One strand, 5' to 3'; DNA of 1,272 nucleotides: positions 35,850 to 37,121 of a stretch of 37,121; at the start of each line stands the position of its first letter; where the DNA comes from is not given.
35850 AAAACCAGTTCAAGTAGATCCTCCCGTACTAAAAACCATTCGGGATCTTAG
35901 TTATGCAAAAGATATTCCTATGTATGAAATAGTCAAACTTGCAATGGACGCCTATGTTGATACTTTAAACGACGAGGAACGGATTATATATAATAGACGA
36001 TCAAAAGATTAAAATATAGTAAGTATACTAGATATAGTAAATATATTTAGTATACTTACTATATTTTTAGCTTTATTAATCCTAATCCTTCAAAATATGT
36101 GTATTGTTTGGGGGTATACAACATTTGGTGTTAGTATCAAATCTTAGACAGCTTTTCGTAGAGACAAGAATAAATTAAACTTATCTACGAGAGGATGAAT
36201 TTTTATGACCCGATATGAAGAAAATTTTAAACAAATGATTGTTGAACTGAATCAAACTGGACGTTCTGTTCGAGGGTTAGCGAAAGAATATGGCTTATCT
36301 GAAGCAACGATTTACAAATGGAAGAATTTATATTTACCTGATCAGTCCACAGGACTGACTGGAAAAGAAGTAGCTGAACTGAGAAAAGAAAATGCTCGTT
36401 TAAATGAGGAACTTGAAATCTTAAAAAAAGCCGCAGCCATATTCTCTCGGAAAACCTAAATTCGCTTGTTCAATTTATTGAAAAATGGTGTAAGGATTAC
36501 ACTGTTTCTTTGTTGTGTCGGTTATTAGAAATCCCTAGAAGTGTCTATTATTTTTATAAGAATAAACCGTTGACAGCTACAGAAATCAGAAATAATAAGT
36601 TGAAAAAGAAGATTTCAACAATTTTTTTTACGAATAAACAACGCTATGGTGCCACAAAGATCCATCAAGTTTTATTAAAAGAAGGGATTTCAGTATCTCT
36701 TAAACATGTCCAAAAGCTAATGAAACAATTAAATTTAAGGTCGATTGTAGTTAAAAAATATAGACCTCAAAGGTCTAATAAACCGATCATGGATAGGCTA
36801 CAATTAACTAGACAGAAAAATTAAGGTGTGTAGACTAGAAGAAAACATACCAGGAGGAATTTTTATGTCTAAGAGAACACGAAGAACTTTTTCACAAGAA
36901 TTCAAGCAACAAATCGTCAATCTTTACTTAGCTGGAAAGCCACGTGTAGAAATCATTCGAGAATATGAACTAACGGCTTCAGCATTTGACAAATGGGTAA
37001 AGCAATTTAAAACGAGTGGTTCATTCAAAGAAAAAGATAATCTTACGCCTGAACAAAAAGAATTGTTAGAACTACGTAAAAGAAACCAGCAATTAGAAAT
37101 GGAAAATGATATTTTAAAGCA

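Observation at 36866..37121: The window reads as a closed circle: an IS3 orfA reads in frame from the last base into base 1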

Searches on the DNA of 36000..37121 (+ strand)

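Call 6: search_dna_similar(query=window:36000-37121:+, collection=plasmids, mode=near, max_rows=25)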
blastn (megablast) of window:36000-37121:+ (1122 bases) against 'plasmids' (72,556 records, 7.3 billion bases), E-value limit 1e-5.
Records with a match: 1042; places in all: 1838; records where one place covers at least 80% of the query: 288.
Best place of each record, by identity: >=99% 910; 95-99% 117; 90-95% 6; 80-90% 9.
By first word of the organism name: Enterococcus 1032; Staphylococcus 3; Lactococcus 3; Ligilactobacillus 2; Vagococcus 1; Listeria 1.
By predicted mobility (MOB-suite, as given by PLSDB): mobilizable 412; conjugative 334; non-mobilizable 296.
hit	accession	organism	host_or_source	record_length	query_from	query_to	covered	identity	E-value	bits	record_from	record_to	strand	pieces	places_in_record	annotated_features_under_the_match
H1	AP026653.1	Enterococcus faecium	-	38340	1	1122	100%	100.0%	0e+0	2184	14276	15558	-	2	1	transposase (x3) | prgO: hypothetical protein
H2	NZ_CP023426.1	Enterococcus faecium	Homo sapiens,blood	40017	1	1122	100%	100.0%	0e+0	2073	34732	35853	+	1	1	IS3 family transposase | transposase | prgO: DNA segregation protein PrgO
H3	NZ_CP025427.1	Enterococcus faecium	WGS,fodder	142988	1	1122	100%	100.0%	0e+0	2073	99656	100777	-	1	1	IS3 family transposase | transposase | prgO: DNA segregation protein PrgO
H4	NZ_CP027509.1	Enterococcus faecium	Homo sapiens,not_blood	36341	1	1122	100%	100.0%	0e+0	2073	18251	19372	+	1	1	IS3 family transposase | transposase | prgO: DNA segregation protein PrgO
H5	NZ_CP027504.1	Enterococcus faecium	Homo sapiens,blood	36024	1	1122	100%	100.0%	0e+0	2073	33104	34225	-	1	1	IS3 family transposase | transposase | prgO: DNA segregation protein PrgO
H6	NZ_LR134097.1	Enterococcus faecium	-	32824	1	1122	100%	100.0%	0e+0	2073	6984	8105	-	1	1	IS3 family transposase | transposase | prgO: DNA segregation protein PrgO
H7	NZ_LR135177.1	Enterococcus faecium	-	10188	1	1122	100%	100.0%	0e+0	2073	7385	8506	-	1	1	IS3 family transposase | transposase | prgO: DNA segregation protein PrgO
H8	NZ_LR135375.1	Enterococcus faecium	-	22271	1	1122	100%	100.0%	0e+0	2073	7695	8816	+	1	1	IS3 family transposase | transposase | prgO: DNA segregation protein PrgO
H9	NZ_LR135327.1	Enterococcus faecium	-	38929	1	1122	100%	100.0%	0e+0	2073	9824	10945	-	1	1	IS3 family transposase | transposase | prgO: DNA segregation protein PrgO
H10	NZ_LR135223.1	Enterococcus faecium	-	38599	1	1122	100%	100.0%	0e+0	2073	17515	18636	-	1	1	IS3 family transposase | transposase | prgO: DNA segregation protein PrgO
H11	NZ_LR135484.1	Enterococcus faecium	-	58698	1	1122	100%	100.0%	0e+0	2073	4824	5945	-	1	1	transposase | prgO: DNA segregation protein PrgO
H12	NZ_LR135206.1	Enterococcus faecium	-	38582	1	1122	100%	100.0%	0e+0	2073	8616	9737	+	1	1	IS3 family transposase | transposase | prgO: DNA segregation protein PrgO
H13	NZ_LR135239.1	Enterococcus faecium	-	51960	1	1122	100%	100.0%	0e+0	2073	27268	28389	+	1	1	IS3 family transposase | transposase | prgO: DNA segregation protein PrgO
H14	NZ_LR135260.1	Enterococcus faecium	-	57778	1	1122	100%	100.0%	0e+0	2073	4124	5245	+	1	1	IS3 family transposase | transposase | prgO: DNA segregation protein PrgO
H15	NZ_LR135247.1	Enterococcus faecium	-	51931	1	1122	100%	100.0%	0e+0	2073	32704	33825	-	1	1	IS3 family transposase (x2) | transposase | prgO: DNA segregation protein PrgO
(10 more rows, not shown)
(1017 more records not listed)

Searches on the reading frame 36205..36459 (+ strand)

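Call 16: search_protein_families(library=ncbifam, proteins=[window:36205-36459:+])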
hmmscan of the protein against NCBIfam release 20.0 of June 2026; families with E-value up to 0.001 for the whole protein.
window:36205-36459:+ (84 aa): 5 families
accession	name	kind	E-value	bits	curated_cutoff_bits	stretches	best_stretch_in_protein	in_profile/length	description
NF033516.0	transpos_IS3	equivalog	8.6e-12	45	160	1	8-81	2-86/369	IS3 family transposase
NF033577.2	transpos_IS481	equivalog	5.3e-07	29.4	224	1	12-71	5-64/284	IS481 family transposase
NF047595.1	IS66_ISRel24_TnpA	equivalog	2.9e-06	27.9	74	1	3-47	4-47/113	IS66-like element accessory protein TnpA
NF033545.0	transpos_IS630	equivalog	1.1e-05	25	100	1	10-75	3-67/299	IS630 family transposase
NF049902.1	FTL_1293_fam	exception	0.00085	19.5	170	0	7-47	10-49/150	FTL_1293 family small RNA FtrC-regulated protein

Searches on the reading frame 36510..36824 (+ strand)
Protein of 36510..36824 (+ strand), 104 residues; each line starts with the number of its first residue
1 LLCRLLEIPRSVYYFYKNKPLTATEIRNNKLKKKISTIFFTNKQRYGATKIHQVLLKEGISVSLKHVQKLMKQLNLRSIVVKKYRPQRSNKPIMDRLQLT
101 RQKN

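Call 16: search_protein_families(library=ncbifam, proteins=[window:36510-36824:+])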
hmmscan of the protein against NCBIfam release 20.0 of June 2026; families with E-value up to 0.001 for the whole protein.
window:36510-36824:+ (104 aa): 1 family
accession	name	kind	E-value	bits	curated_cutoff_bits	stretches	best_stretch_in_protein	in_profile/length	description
NF033516.0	transpos_IS3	equivalog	9.4e-20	71.2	160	1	2-92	106-200/369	IS3 family transposase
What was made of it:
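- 36126..36789 (+): Host IS3-family element, 5' part: IRL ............, orfA 36205-36459 and the orfB 5' end from 36510. NF033516 partial hits (call 16).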
